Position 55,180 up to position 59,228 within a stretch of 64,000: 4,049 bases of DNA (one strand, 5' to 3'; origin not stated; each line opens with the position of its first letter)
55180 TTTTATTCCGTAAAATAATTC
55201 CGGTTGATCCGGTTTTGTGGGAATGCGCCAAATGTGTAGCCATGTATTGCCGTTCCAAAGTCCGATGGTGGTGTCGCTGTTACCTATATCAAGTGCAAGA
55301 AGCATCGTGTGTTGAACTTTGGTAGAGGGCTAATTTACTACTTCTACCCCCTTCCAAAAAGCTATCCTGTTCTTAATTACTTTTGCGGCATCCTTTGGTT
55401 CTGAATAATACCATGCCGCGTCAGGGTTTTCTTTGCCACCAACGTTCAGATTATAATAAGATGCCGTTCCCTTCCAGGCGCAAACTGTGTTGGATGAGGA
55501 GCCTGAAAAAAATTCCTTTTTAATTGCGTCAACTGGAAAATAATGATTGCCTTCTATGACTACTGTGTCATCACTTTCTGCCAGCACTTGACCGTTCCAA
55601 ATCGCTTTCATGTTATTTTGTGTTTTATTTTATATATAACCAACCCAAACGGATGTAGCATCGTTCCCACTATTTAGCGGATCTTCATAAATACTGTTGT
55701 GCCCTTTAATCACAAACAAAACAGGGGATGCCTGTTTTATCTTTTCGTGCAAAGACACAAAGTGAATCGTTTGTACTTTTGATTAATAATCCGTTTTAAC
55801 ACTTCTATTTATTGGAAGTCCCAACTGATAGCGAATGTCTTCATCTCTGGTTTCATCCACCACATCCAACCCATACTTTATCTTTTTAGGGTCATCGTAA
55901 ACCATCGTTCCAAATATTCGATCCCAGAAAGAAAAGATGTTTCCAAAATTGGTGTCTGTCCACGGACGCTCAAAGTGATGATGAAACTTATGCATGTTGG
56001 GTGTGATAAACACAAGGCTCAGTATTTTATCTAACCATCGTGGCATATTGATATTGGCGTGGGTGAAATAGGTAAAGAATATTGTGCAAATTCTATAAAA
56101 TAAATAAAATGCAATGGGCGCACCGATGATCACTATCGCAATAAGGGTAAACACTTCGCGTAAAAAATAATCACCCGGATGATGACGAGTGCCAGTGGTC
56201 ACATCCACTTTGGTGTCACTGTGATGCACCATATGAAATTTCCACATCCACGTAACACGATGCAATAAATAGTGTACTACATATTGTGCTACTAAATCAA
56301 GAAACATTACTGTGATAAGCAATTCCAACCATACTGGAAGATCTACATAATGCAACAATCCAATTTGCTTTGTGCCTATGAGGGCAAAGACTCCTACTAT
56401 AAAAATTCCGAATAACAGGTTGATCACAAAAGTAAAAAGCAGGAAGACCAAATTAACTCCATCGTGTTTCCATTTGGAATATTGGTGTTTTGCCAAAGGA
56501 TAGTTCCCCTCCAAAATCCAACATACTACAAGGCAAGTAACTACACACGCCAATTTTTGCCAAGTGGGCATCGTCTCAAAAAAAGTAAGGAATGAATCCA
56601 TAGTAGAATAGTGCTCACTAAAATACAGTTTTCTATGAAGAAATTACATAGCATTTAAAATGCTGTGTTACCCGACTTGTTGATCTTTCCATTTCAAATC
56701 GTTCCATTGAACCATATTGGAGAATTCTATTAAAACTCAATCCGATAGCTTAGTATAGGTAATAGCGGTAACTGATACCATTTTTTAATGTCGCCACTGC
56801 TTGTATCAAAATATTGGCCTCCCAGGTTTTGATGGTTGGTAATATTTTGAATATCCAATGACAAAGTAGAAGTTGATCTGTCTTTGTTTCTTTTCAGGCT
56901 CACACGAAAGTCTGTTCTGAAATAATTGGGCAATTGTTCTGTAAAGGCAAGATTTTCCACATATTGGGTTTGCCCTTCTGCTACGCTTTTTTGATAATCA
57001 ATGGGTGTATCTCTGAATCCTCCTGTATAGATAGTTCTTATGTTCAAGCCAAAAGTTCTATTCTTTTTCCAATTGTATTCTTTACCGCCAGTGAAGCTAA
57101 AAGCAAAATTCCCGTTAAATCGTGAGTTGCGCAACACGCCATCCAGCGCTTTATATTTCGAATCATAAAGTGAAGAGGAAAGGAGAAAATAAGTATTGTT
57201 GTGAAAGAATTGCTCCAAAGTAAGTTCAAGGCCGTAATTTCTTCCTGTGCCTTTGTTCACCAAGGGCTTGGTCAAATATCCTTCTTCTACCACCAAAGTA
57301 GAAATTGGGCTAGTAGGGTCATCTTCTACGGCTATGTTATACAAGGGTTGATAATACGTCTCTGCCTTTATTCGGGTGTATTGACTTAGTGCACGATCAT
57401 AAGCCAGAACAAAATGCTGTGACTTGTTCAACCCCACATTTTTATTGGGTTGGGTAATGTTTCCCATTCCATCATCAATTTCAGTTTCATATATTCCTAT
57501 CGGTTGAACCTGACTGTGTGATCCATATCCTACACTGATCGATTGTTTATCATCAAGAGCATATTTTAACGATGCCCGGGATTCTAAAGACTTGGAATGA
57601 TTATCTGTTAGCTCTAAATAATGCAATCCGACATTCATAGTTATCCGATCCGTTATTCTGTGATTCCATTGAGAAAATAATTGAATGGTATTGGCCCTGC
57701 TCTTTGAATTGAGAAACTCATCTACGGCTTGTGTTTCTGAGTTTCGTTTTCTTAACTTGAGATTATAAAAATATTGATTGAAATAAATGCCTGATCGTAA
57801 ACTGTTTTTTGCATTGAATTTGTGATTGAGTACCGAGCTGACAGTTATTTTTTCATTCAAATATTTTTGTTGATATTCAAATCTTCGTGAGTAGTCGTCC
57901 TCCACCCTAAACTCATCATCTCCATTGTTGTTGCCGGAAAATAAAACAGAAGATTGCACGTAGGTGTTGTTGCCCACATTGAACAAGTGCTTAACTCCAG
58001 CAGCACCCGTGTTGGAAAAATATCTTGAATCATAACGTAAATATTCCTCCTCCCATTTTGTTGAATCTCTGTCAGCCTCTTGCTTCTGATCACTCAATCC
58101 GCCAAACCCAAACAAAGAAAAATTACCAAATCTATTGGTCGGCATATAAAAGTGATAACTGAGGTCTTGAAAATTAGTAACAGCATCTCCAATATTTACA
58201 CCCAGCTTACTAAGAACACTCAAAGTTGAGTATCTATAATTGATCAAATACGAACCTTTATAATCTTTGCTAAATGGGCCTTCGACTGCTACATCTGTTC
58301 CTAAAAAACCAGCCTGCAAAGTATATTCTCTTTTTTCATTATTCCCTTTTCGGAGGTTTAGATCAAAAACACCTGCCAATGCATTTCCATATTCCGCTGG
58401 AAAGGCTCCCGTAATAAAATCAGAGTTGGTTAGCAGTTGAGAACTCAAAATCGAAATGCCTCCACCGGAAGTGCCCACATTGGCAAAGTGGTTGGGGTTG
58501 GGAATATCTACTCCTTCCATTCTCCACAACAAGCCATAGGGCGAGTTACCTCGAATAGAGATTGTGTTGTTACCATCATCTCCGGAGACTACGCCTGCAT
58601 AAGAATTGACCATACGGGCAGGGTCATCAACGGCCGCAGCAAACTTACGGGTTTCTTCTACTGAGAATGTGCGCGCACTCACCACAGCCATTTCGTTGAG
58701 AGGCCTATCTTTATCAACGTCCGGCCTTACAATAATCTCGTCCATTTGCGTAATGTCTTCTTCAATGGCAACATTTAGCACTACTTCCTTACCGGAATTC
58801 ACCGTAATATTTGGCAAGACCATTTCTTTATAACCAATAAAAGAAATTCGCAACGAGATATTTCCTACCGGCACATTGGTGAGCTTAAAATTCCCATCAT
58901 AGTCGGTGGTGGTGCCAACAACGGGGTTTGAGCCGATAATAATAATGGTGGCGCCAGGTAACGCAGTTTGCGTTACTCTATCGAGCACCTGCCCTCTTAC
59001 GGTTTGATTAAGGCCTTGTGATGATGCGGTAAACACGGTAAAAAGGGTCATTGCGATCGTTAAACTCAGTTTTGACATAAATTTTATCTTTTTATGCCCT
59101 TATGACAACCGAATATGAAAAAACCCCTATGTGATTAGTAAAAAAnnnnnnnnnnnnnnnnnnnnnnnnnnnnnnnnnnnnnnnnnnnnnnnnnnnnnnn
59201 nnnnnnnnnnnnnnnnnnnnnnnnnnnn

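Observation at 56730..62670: Non-canonical cell-surface signalling: the STN domain sits on a repeat protein, not on the TonB receptor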

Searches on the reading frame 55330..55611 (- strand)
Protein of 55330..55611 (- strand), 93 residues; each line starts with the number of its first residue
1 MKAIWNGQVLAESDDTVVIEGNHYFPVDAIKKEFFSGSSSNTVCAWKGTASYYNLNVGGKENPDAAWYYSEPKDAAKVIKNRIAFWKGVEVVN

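Call 3: search_protein_families(library=pfam, proteins=[window:55330-55611:-], max_evalue=0.01)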
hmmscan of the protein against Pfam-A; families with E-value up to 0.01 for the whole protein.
window:55330-55611:- (93 aa): 1 family
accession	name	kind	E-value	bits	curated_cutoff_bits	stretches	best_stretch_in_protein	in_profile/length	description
PF04248.19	NTP_transf_9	-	3.7e-31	107.2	22.1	1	1-87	1-92/93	Domain of unknown function (DUF427)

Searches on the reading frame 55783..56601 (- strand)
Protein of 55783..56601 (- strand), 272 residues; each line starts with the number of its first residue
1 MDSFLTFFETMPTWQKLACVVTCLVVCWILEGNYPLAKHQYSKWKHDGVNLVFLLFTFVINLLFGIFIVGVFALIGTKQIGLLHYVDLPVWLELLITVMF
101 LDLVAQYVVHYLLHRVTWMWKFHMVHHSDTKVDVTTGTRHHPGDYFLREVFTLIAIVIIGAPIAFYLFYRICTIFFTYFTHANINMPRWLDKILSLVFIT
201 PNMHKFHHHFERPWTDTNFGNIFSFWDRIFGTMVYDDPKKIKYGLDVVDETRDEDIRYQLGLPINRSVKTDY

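Call 3: search_protein_families(library=pfam, proteins=[window:55783-56601:-], max_evalue=0.01)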
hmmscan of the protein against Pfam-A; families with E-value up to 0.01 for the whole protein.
window:55783-56601:- (272 aa): 1 family
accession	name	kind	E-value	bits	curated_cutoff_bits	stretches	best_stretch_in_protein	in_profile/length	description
PF04116.19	FA_hydroxylase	-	2.7e-28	99.4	31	1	98-232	4-132/132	Fatty acid hydroxylase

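Call 4: search_protein_families(library=ncbifam, proteins=[window:55783-56601:-], max_evalue=0.01)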
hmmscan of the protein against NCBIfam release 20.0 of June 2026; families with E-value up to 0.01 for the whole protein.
window:55783-56601:- (272 aa): 1 family
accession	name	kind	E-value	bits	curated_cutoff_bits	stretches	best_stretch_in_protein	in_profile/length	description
NF052566.1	OrLpdHdlsOlsERhiz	equivalog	5.8e-21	75.1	475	1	87-239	112-259/293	ornithine lipid hydroxylase OlsE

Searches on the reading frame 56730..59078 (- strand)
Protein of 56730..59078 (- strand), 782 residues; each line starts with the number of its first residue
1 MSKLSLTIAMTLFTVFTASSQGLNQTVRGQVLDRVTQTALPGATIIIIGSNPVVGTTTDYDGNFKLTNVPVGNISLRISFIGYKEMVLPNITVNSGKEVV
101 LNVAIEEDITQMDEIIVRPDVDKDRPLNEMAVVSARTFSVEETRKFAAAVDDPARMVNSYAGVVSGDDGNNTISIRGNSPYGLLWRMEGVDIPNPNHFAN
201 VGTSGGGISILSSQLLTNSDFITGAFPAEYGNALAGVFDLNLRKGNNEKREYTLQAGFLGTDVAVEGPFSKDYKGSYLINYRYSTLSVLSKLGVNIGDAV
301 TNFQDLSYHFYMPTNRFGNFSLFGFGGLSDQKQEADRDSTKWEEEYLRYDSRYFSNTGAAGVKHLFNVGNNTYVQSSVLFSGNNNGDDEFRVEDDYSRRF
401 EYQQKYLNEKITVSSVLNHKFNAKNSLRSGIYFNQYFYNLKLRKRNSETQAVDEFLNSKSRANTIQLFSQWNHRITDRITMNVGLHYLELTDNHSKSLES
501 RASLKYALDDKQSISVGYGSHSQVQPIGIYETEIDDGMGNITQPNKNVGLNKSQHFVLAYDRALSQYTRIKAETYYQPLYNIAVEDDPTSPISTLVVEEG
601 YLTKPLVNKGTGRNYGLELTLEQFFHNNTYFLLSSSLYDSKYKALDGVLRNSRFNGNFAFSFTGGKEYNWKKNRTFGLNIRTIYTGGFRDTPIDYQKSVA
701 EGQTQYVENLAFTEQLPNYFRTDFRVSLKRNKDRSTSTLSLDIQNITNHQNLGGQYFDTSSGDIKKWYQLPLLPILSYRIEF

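Call 3: search_protein_families(library=pfam, proteins=[window:56730-59078:-], max_evalue=0.01)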
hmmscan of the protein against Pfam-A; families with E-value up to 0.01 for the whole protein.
window:56730-59078:- (782 aa): 3 families
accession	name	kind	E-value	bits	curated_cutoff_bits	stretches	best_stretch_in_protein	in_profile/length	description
PF13715.12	CarbopepD_reg_2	-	7.1e-19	68.1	32.2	1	27-117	1-88/88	CarboxypepD_reg-like domain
PF13620.12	CarboxypepD_reg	-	4.8e-17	62.5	32.3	1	26-105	1-81/82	Carboxypeptidase regulatory-like domain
PF07715.20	Plug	-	0.00019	22.3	23.9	1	138-237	12-107/107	TonB-dependent Receptor Plug Domain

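Call 4: search_protein_families(library=ncbifam, proteins=[window:56730-59078:-], max_evalue=0.01)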
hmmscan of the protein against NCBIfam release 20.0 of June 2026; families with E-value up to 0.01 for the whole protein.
window:56730-59078:- (782 aa): 1 family
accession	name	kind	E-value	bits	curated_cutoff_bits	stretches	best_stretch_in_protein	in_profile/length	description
NF052345.1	S_layer_anammox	exception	1.8e-08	32.3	1400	1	19-175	1307-1458/1596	Kustd1514 family S-layer glycoprotein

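Call 32: find_homologous_proteins(query=window:56730-59078:-)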
Query window:56730-59078:- (782 aa): 8000 proteins with E <= 0.001 among 8000 candidates; the best 120 are listed.
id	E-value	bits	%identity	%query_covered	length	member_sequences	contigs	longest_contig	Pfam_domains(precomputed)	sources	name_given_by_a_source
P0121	0.0e+0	1748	99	100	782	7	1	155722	PF13715.13,PF13620.13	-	-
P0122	0.0e+0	1427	78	100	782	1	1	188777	PF13715.13,PF13620.13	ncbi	-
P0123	0.0e+0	1423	77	100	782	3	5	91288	PF13715.13,PF13620.13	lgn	-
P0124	0.0e+0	1401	76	100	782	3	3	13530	PF13715.13,PF13620.13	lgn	-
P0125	0.0e+0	1396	76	100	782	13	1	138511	PF13715.13,PF13620.13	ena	-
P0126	0.0e+0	1392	75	100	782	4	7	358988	PF13715.13,PF13620.13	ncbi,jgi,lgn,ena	-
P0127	0.0e+0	1388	75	100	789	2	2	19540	PF13715.13,PF13620.13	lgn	-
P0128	0.0e+0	1379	74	100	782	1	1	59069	PF13715.13,PF13620.13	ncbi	-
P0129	0.0e+0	1373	74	100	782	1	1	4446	PF13715.13,PF13620.13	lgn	-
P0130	0.0e+0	1371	74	100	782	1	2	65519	PF13715.13,PF13620.13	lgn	-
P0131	0.0e+0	1354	74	100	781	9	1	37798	PF13715.13,PF13620.13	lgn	-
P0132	0.0e+0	1345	74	100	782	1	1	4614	PF13715.13,PF13620.13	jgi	jgi:hypothetical protein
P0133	0.0e+0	1325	73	99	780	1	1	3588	PF13715.13,PF13620.13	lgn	-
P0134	0.0e+0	1314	71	100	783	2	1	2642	PF13715.13,PF13620.13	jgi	-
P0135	0.0e+0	1294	71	100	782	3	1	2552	PF13715.13,PF13620.13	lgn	-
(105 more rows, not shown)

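Call 49: search_solved_structures(query=window:56730-59078:-, max_evalue=1, show_alignments=1)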
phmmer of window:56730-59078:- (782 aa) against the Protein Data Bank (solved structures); distinct sequences matched with E-value up to 1: 6.
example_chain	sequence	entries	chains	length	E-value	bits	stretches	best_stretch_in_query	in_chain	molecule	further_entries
6ytc_A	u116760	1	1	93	7e-08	34.5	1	27-117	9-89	TonB-dependent receptor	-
9hfj_A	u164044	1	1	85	8.9e-06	27.6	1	23-94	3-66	SusC homolog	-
5aq0_A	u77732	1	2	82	0.018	16.6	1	27-100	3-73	CARBOXYPEPTIDASE D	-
9j6z_A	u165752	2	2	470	0.17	13.4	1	26-111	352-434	Carboxypeptidase D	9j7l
4wi0_B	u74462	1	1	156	0.55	11.7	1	41-100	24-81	Cellulosomal scaffoldin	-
4u3s_B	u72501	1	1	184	0.8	11.2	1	40-100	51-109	Cellulosomal scaffoldin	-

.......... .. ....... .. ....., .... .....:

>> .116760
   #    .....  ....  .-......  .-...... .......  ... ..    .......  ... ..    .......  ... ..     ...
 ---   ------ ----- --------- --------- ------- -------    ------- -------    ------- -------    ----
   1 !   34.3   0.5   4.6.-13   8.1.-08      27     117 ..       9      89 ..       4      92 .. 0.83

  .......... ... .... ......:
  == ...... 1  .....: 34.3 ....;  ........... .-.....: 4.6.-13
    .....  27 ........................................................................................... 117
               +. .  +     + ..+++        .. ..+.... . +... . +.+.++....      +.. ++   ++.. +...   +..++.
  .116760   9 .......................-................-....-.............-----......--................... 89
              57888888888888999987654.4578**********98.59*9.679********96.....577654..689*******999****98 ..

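Call 52: search_solved_structures(query=A2, max_evalue=1)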
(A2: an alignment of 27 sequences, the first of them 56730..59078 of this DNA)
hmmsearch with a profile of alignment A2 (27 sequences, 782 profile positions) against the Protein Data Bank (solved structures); distinct sequences matched with E-value up to 1: 8.
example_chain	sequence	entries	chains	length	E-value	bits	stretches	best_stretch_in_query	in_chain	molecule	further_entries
6ytc_A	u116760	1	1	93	6.6e-09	37.6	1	27-118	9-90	TonB-dependent receptor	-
9hfj_A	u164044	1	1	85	6.9e-06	27.6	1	25-89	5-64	SusC homolog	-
5aq0_A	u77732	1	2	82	0.012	16.9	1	27-97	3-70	CARBOXYPEPTIDASE D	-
4wi0_B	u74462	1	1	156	0.015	16.6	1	46-99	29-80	Cellulosomal scaffoldin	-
4u3s_B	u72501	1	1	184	0.021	16.1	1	52-99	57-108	Cellulosomal scaffoldin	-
9j6z_A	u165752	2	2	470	0.21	12.8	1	25-98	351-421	Carboxypeptidase D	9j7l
9l94_b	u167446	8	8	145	0.31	12.2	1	25-73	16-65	Large ribosomal subunit protein uL13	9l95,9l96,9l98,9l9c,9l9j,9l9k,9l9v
5l3x_B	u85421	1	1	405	0.88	10.7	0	699-776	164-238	Negative elongation factor C/D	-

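Call 65: predict_structure(alignment_id=A2)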
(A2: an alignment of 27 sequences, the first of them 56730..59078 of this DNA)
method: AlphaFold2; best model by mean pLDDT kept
length: 782 residues; sequences in the alignment: 27
mean_pLDDT: 57.0   pTM: 0.53
mean pLDDT of the five models: 57.0, 54.2, 53.5, 51.7, 48.8
residues with pLDDT >= 90: 0; 70-90: 262; 50-70: 244; < 50: 276
segments of 3 or more residues with pLDDT < 50: 1-3, 12-22, 107-251, 253-260, 293-301, 331-355, 385-404, 441-457, 583-609, 653-655, 780-782
pLDDT, mean of each block of 10 residues (from residue 1): 53 43 67 67 69 63 75 73 64 66 59 26 23 23 28 30 25 24 25 23 23 29 36 29 32 46 58 63 55 47 60 75 61 38 34 48 77 77 48 37 53 79 79 72 45 49 80 82 83 79 80 77 56 62 64 68 69 64 48 34 38 64 68 67 56 60 74 78 72 82 68 74 79 66 74 71 73 62 44
secondary structure, 60 per line:
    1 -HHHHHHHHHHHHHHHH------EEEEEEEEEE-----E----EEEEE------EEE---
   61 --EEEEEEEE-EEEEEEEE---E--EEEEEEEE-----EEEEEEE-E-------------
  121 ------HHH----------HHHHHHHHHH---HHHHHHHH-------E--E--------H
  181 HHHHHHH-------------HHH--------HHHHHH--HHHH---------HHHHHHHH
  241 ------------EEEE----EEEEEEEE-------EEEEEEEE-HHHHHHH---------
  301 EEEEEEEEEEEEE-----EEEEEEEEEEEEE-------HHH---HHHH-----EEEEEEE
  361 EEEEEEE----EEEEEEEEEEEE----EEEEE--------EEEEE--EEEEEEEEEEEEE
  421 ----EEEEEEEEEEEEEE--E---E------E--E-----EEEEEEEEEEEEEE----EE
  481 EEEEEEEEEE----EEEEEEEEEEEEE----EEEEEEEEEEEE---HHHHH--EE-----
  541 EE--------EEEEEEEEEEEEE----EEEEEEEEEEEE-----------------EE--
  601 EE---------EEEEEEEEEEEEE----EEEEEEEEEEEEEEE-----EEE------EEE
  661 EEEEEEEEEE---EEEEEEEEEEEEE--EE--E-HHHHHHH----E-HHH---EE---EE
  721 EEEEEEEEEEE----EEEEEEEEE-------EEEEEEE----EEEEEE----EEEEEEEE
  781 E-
elements in order (helices of 4 or more, strands of 3 or more residues): H2-17 E24-33 E44-48 E55-57 E63-70 E72-79 E86-93 E99-105 H140-149 H153-160 H180-187 H212-217 H220-223 H233-240 E253-256 E261-268 E276-283 H285-291 E301-313 E319-331 H345-348 E354-367 E372-383 E388-392 E401-405 E408-420 E425-438 E461-474 E479-490 E495-507 E512-523 H527-531 E551-563 E568-579 E612-624 E629-643 E649-651 E658-670 E674-686 H695-701 E719-731 E736-744 E752-758 E763-768 E773-781

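Call 67: search_protein_families(library=pfam, alignment_id=A2, max_evalue=0.01)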
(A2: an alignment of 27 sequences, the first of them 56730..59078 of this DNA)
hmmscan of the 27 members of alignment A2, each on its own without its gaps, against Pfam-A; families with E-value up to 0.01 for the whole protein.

A. member 1, window:56730-59078:- (782 aa): 3 families
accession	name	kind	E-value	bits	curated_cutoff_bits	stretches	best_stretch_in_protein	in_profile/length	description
PF13715.12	CarbopepD_reg_2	-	7.1e-19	68.1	32.2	1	27-117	1-88/88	CarboxypepD_reg-like domain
PF13620.12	CarboxypepD_reg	-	4.8e-17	62.5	32.3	1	26-105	1-81/82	Carboxypeptidase regulatory-like domain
PF07715.20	Plug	-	0.00019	22.3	23.9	1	138-237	12-107/107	TonB-dependent Receptor Plug Domain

B. families by the number of members that match (of 27 scanned): 8 families
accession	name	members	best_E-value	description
PF13715.12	CarbopepD_reg_2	27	2.9e-19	CarboxypepD_reg-like domain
PF13620.12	CarboxypepD_reg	27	5e-18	Carboxypeptidase regulatory-like domain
PF07715.20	Plug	27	9.3e-06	TonB-dependent Receptor Plug Domain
PF00593.30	TonB_dep_Rec_b-barrel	7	5e-12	TonB dependent receptor-like, beta-barrel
PF09430.16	EMC7_beta-sandw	4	0.0023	ER membrane protein complex subunit 7, beta-sandwich domain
PF06629.18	MipA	2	0.00063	MltA-interacting protein MipA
PF17802.7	SpaA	2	0.0067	Prealbumin-like fold domain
PF08308.17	PEGA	1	0.0032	PEGA domain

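Call 68: fold_search(model_id=the predicted structure, library=pdb)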
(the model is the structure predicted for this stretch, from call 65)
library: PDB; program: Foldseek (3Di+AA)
matches with E <= 10: 841; with E <= 0.001: 199
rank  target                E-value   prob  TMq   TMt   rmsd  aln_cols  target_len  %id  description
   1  3qlb_A                1.2e-11  1.00  0.42  0.49   8.7       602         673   12  Enantiopyochelin outer membrane TonB-dependent transporter from Pseudomonas fluorescens bound to the ferri-enantiopyoc (released 2011-12-07)
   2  9c4o                  1.8e-11  1.00  0.45  0.52   7.4       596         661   12  Cryo-EM structure of PqqU with ligand PQQ (released 2024-06-19)
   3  6ofr                  2.0e-11  1.00  0.43  0.44   8.5       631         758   11  The crystal structure of the outer membrane transporter YddB from Escherichia coli (released 2019-10-02)
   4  2o5p_A                2.4e-11  1.00  0.44  0.45   8.5       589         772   12  Crystal structure of the full length ferric pyoverdine outer membrane receptor FpvA of Pseudomonas aeruginosa in its a (released 2007-10-30)
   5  5fp1                  2.4e-11  1.00  0.41  0.46   9.7       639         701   12  Crystal structure of the siderophore receptor PiuA from Acinetobacter baumannii (released 2016-05-11)
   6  3qlb_B                2.6e-11  1.00  0.44  0.50   8.6       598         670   11  Enantiopyochelin outer membrane TonB-dependent transporter from Pseudomonas fluorescens bound to the ferri-enantiopyoc (released 2011-12-07)
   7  1nqf                  3.6e-11  1.00  0.43  0.60   5.4       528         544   11  OUTER MEMBRANE COBALAMIN TRANSPORTER (BTUB) FROM E. COLI, METHIONINE SUBSTIUTION CONSTRUCT FOR SE-MET SAD PHASING (released 2003-04-29)
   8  6bpm_A                3.7e-11  1.00  0.42  0.46   9.4       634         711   12  The crystal structure of the Ferric-Catecholate import receptor Fiu from K12 E. coli: Closed form (C21) (released 2018-11-28)
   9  8b14_A                4.1e-11  1.00  0.42  0.47   9.3       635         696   11  T5 Receptor Binding Protein pb5 in complex with its E. coli receptor FhuA (released 2023-02-08)
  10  2o5p_B                6.6e-11  1.00  0.46  0.47   8.0       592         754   11  Crystal structure of the full length ferric pyoverdine outer membrane receptor FpvA of Pseudomonas aeruginosa in its a (released 2007-10-30)
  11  9a3c_MODEL_1_A        6.9e-11  1.00  0.45  0.46   8.3       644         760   11  Model of E. coli Fiu by in-cell photo-crosslinking MS and deep learning (released 2023-02-24)
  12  1by5_A                8.5e-11  1.00  0.42  0.47   8.8       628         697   12  FHUA FROM E. COLI, WITH ITS LIGAND FERRICHROME (released 1999-01-13)
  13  1by3                  1.1e-10  1.00  0.43  0.48   9.5       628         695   11  FHUA FROM E. COLI (released 1999-01-13)
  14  2guf                  1.3e-10  1.00  0.40  0.55   7.4       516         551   12  In meso crystal structure of the cobalamin transporter, BtuB (released 2006-12-05)
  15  3m8d                  1.3e-10  1.00  0.42  0.55   6.7       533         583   12  Crystal structure of spin-labeled BtuB V10R1 with bound calcium and cyanocobalamin (released 2010-09-15)
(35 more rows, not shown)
